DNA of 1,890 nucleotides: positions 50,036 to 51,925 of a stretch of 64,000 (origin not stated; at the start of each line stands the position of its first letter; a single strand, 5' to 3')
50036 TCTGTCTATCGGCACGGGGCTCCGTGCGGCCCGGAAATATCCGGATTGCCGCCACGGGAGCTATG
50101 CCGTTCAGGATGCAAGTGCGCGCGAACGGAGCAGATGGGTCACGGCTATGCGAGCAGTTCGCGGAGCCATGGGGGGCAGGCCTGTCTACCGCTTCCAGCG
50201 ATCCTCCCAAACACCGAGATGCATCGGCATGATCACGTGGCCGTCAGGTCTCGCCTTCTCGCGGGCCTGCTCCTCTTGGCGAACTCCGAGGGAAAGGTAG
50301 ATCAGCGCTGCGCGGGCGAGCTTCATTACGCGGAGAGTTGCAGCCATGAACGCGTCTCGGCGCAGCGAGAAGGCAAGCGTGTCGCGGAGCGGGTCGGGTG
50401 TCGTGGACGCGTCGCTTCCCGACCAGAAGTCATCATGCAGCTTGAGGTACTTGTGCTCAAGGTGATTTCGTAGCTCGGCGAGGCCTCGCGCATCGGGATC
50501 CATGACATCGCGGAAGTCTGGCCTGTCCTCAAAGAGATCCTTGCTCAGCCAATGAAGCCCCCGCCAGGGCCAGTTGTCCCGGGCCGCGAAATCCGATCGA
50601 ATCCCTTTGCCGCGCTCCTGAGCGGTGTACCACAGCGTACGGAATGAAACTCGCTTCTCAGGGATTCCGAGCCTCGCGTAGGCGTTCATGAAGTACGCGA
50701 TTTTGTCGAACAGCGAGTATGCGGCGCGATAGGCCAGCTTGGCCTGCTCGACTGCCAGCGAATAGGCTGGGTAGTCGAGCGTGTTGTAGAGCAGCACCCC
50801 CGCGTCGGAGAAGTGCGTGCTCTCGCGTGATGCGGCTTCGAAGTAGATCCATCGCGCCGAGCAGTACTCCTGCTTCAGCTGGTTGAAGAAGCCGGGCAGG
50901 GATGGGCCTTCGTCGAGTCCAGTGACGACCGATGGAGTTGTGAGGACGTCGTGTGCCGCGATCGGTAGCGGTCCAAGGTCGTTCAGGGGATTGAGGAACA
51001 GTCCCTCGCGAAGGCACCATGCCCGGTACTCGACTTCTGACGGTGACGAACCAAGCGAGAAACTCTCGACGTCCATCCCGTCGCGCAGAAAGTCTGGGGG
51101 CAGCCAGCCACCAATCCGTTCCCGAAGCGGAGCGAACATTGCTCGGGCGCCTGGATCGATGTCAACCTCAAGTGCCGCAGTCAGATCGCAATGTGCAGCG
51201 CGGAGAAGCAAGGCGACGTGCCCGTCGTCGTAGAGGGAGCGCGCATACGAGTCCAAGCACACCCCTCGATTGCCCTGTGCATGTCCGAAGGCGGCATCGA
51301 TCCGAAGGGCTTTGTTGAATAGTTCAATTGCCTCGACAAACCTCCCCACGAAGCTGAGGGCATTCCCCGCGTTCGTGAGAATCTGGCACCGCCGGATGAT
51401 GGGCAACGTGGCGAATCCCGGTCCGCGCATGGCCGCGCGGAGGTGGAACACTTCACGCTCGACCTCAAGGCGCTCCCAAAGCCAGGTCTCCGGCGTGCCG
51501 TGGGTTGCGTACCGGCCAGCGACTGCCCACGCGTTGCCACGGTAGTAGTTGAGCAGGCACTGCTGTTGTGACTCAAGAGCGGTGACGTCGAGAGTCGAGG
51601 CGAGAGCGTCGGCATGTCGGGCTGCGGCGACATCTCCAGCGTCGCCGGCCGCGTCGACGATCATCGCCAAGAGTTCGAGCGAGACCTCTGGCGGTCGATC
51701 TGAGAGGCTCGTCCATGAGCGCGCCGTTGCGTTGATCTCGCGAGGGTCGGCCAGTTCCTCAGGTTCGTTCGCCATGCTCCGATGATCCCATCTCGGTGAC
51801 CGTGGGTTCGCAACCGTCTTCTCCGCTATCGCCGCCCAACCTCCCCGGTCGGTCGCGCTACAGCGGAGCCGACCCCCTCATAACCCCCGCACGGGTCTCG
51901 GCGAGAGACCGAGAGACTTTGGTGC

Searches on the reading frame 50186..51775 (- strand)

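Call 26: search_protein_families(library=pfam, proteins=[window:50186-51775:-], max_evalue=0.001)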
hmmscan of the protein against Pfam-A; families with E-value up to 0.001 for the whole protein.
window:50186-51775:- (529 aa): 3 families
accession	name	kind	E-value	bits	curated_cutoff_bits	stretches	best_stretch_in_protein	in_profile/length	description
PF18733.6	HEPN_LA2681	-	1e-72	244.2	27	1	286-501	3-204/204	LA2681-like HEPN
PF13424.12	TPR_12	-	0.00013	22.5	30.1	1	130-185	3-59/77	Tetratricopeptide repeat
PF00515.34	TPR_1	-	0.00019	21.5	27.8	0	132-160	3-31/34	Tetratricopeptide repeat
